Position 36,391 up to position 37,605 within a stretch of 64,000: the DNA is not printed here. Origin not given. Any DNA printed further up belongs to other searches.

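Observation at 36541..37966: Phage-encoded dTDP-sugar 4,6-dehydratase (RmlB-like) and 3,5-epimerase (RmlC-like) pair with no RmlA or RmlD in the window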

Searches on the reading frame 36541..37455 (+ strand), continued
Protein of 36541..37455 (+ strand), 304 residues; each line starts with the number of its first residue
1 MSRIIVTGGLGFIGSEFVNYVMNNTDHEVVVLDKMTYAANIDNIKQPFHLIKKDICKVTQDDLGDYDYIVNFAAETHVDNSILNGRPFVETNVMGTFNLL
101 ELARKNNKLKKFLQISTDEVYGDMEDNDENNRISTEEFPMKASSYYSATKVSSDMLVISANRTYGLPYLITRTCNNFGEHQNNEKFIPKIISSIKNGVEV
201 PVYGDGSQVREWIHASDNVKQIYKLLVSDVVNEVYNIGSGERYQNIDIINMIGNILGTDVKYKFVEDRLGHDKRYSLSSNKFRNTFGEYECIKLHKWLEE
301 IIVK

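Call 65: fold_search(model_id=the predicted structure, library=pdb)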
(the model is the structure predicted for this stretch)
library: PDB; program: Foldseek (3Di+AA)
matches with E <= 10: 1906; with E <= 0.001: 859
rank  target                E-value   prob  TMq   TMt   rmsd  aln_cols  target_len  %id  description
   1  2hun_B                3.7e-28  1.00  0.91  0.85   2.2       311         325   38  Crystal structure of hypothetical protein PH0414 from Pyrococcus horikoshii OT3 (released 2007-01-26)
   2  2hun_A                1.8e-27  1.00  0.87  0.80   2.9       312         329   37  Crystal structure of hypothetical protein PH0414 from Pyrococcus horikoshii OT3 (released 2007-01-26)
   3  1kep_B                6.6e-27  1.00  0.90  0.80   2.7       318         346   38  The crystal structure of dTDP-D-glucose 4,6-dehydratase (RmlB) from Streptococcus suis with dTDP-xylose bound (released 2002-01-25)
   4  6bi4_A                8.3e-27  1.00  0.88  0.86   2.2       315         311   35  2.9 Angstrom Resolution Crystal Structure of dTDP-Glucose 4,6-dehydratase (rfbB) from Bacillus anthracis str. Ames in  (released 2017-11-08)
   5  1keu_A                8.8e-27  1.00  0.88  0.75   2.9       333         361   34  The crystal structure of dTDP-D-glucose 4,6-dehydratase (RmlB) from Salmonella enterica serovar Typhimurium with dTDP- (released 2002-01-25)
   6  1r66                  1.3e-26  1.00  0.88  0.83   2.5       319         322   36  Crystal Structure of DesIV (dTDP-glucose 4,6-dehydratase) from Streptomyces venezuelae with NAD and TYD bound (released 2004-01-27)
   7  1ker_B                1.6e-26  1.00  0.91  0.80   2.6       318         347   39  The crystal structure of dTDP-D-glucose 4,6-dehydratase (RmlB) from Streptococcus suis with dTDP-D-glucose bound (released 2002-01-25)
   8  1g1a_A                1.6e-26  1.00  0.87  0.76   3.4       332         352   34  THE CRYSTAL STRUCTURE OF DTDP-D-GLUCOSE 4,6-DEHYDRATASE (RMLB)FROM SALMONELLA ENTERICA SEROVAR TYPHIMURIUM (released 2001-03-21)
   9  6bi4_B                1.7e-26  1.00  0.87  0.86   2.2       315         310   34  2.9 Angstrom Resolution Crystal Structure of dTDP-Glucose 4,6-dehydratase (rfbB) from Bacillus anthracis str. Ames in  (released 2017-11-08)
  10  1bxk_B                1.7e-26  1.00  0.84  0.75   3.9       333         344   35  DTDP-GLUCOSE 4,6-DEHYDRATASE FROM E. COLI (released 1998-10-14)
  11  1kep_A                2.7e-26  1.00  0.91  0.80   2.6       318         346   38  The crystal structure of dTDP-D-glucose 4,6-dehydratase (RmlB) from Streptococcus suis with dTDP-xylose bound (released 2002-01-25)
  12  8shh_B                6.5e-26  1.00  0.89  0.84   2.5       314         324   35  Crystal structure of EvdS6 decarboxylase in ligand free state (released 2023-08-09)
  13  6vlo_A                7.8e-26  1.00  0.87  0.83   4.7       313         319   36  X-ray Structure of the R141 Sugar 4,6-dehydratase from Acanthamoeba polyphaga Minivirus (released 2020-03-04)
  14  8sk0_B                1.5e-25  1.00  0.89  0.82   2.4       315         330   35  Crystal structure of EvdS6 decarboxylase in ligand bound state (released 2023-08-09)
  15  1bxk_A                2.5e-25  1.00  0.84  0.76   3.6       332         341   35  DTDP-GLUCOSE 4,6-DEHYDRATASE FROM E. COLI (released 1998-10-14)
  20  8shh_A                9.8e-25  1.00  0.88  0.83   2.5       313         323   35  Crystal structure of EvdS6 decarboxylase in ligand free state (released 2023-08-09)
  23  6vlo_D                3.8e-24  1.00  0.86  0.85   2.8       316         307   34  X-ray Structure of the R141 Sugar 4,6-dehydratase from Acanthamoeba polyphaga Minivirus (released 2020-03-04)
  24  6vlo_C                1.4e-23  1.00  0.87  0.85   3.4       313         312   36  X-ray Structure of the R141 Sugar 4,6-dehydratase from Acanthamoeba polyphaga Minivirus (released 2020-03-04)
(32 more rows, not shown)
